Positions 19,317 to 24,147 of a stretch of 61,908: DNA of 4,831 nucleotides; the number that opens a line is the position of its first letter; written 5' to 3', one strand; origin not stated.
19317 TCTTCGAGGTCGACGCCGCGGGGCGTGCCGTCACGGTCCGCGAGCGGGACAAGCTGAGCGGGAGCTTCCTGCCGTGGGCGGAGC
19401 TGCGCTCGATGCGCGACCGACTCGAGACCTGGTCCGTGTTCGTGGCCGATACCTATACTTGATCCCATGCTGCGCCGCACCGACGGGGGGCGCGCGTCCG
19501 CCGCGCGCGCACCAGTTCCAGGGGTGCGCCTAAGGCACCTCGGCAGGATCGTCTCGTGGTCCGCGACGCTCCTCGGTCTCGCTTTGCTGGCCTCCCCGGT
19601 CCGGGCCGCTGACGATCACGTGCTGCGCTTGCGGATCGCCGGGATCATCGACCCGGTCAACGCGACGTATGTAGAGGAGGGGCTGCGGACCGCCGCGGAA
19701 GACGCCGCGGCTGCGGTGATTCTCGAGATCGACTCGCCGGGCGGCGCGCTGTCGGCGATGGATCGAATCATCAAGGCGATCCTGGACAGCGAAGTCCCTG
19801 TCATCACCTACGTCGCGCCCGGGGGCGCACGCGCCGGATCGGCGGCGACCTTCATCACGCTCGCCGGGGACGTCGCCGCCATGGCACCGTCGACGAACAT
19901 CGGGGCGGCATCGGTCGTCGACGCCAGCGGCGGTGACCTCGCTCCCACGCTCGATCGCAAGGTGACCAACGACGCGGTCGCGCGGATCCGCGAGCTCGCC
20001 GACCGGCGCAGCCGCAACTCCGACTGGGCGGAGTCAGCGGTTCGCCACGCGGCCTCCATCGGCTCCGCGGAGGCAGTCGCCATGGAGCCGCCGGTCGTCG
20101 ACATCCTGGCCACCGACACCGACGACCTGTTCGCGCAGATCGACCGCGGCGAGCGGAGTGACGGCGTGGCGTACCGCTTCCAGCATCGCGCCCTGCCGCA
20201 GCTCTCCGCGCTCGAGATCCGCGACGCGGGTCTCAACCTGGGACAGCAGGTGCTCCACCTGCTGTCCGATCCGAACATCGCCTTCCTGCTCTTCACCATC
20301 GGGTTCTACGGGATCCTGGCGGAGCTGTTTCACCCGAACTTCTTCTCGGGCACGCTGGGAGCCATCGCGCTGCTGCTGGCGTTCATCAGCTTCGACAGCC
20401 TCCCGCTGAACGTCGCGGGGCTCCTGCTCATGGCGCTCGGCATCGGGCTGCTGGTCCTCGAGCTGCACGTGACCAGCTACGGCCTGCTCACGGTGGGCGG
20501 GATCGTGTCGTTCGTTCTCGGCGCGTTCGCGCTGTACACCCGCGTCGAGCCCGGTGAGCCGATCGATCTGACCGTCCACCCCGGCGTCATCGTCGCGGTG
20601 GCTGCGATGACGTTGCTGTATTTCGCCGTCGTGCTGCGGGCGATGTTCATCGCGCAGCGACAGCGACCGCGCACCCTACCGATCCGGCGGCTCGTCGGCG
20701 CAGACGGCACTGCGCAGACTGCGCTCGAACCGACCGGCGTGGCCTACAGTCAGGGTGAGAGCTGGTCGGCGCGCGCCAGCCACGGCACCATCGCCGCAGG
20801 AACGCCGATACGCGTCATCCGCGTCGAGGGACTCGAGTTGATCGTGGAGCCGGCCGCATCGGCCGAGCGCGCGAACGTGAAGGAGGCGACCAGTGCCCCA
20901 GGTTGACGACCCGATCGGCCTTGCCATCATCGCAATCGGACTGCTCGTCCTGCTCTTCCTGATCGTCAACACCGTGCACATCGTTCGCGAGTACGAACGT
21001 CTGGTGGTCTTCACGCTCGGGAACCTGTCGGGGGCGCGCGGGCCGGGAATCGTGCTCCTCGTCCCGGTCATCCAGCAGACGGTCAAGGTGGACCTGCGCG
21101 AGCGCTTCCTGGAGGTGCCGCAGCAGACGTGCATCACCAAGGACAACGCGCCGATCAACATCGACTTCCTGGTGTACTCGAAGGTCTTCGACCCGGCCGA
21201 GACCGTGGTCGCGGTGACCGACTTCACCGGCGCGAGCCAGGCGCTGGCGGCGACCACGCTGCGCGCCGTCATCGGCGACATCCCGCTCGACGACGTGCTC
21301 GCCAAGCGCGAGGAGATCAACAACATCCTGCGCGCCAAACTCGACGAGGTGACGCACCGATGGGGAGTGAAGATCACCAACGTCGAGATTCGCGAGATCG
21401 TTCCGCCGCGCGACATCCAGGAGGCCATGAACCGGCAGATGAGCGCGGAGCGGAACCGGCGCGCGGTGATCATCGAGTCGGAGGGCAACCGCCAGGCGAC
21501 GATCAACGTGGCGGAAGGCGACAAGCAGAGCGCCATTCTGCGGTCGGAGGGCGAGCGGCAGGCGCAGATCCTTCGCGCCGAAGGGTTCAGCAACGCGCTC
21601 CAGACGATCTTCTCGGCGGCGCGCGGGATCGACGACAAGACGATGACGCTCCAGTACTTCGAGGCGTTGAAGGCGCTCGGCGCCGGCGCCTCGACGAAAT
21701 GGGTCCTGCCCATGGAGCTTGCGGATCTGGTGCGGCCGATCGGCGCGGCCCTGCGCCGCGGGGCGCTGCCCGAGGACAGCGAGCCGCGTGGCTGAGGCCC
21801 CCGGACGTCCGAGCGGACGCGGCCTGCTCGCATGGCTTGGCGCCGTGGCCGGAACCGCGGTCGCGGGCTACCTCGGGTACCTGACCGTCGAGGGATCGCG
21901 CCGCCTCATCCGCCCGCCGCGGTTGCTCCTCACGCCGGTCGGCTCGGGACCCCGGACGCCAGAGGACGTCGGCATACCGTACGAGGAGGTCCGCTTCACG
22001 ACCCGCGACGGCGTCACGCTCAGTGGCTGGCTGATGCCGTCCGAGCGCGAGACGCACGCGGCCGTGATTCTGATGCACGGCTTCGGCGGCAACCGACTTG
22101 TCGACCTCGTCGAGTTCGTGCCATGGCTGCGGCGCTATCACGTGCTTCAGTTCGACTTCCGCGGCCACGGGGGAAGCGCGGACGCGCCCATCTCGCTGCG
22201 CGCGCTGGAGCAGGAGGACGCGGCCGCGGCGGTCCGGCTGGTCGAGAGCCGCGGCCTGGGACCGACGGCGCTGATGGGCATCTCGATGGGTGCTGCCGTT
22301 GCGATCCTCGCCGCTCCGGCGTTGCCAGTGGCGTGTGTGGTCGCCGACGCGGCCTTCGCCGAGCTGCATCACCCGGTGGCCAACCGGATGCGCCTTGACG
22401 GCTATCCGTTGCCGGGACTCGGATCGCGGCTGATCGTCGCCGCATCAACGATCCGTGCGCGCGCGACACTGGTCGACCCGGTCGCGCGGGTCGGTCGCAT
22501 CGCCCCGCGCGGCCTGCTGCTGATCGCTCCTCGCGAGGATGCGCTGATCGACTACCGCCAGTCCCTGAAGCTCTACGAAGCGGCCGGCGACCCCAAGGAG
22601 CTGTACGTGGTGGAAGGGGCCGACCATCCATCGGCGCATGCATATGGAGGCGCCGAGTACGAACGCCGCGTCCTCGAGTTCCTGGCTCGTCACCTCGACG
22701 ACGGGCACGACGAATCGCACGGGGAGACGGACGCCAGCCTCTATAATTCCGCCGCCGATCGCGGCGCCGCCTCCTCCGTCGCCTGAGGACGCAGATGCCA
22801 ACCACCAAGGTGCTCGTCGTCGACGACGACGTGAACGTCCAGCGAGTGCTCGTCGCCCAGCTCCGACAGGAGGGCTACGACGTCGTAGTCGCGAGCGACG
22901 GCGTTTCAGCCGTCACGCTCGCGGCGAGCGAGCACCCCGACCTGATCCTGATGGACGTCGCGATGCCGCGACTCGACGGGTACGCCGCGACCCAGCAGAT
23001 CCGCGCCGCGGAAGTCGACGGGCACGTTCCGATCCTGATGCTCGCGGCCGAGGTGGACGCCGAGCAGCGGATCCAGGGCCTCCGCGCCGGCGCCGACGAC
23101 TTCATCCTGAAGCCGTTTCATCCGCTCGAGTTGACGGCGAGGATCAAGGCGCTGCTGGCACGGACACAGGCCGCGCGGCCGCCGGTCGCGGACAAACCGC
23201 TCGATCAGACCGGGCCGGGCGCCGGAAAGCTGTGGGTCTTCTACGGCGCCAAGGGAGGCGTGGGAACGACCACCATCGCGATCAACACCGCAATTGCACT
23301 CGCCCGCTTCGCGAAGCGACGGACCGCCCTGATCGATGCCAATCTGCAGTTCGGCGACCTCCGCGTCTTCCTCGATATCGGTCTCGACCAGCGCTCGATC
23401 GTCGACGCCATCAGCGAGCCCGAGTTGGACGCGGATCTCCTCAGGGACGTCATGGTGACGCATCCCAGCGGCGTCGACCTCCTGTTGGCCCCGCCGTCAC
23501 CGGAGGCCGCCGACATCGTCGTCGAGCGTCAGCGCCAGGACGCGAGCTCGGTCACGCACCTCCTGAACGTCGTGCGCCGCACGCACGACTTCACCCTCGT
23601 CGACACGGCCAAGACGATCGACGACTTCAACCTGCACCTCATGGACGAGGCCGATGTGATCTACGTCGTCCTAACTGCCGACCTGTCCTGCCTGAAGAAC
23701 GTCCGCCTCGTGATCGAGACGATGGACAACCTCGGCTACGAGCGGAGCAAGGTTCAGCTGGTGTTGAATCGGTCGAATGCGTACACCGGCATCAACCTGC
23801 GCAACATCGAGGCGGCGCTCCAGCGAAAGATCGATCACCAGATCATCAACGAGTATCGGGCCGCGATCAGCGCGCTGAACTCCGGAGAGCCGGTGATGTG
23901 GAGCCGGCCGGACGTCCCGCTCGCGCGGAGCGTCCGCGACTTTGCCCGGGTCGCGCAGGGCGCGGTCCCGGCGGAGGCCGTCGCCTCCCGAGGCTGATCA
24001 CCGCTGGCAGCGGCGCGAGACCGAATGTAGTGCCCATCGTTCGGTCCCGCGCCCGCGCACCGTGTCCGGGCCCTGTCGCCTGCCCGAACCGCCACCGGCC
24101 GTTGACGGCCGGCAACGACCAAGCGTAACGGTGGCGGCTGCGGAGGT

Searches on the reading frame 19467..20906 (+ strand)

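Call 58: search_protein_families(library=pfam, proteins=[window:19467-20906:+], max_evalue=0.00001)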
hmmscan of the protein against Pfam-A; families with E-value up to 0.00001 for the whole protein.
window:19467-20906:+ (479 aa): 3 families
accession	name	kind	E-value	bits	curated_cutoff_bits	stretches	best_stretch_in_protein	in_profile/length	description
PF24961.1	NfeD_membrane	-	3.1e-22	79.3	26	1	270-389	1-116/119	NfeD integral membrane domain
PF25145.1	NfeD1b_N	-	3.1e-20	73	40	1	55-198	5-141/189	NfeD1b, N-terminal domain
PF01957.25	NfeD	-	6.6e-15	55.5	29.1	1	408-462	3-57/57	NfeD-like C-terminal, partner-binding domain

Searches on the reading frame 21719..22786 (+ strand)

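Call 3: search_protein_families(library=pfam, proteins=[window:21719-22786:+], max_evalue=0.01)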
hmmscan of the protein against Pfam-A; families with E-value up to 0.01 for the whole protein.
window:21719-22786:+ (355 aa): 4 families
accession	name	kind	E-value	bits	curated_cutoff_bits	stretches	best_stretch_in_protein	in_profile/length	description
PF12146.15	Hydrolase_4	-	3.1e-12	46.8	27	1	111-216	2-113/239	Serine aminopeptidase, S33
PF12697.13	Abhydrolase_6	-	7.4e-12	46.8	26.3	1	116-330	1-204/217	Alpha/beta hydrolase family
PF00561.26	Abhydrolase_1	-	1.4e-08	35.2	25.8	1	115-212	2-102/245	alpha/beta hydrolase fold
PF09752.15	ABHD18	-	0.0023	17.6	21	1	155-205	150-199/351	Alpha/beta hydrolase domain containing 18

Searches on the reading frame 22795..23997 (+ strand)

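Call 3: search_protein_families(library=pfam, proteins=[window:22795-23997:+], max_evalue=0.01)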
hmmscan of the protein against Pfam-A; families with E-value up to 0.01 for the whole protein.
window:22795-23997:+ (400 aa): 6 families
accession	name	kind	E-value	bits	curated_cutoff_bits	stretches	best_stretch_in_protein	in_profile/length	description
PF00072.30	Response_reg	-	2.6e-29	102.1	30.2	1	6-118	1-111/111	Response regulator receiver domain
PF13614.12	AAA_31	-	4.1e-11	43.6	27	1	148-313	5-167/177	AAA domain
PF06564.18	CBP_BcsQ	-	1.8e-06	28.1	21.3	1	149-384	6-230/234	Cellulose biosynthesis protein BcsQ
PF01656.29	CbiA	-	2.6e-06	27.8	25.4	1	148-295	2-54/125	CobQ/CobB/MinD/ParA nucleotide binding domain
PF10609.15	ParA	-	0.00049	20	27.1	1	150-197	9-55/246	NUBPL iron-transfer P-loop NTPase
PF02374.21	ArsA_ATPase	-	0.0022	17.7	24.3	1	147-175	3-31/305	Anion-transporting ATPase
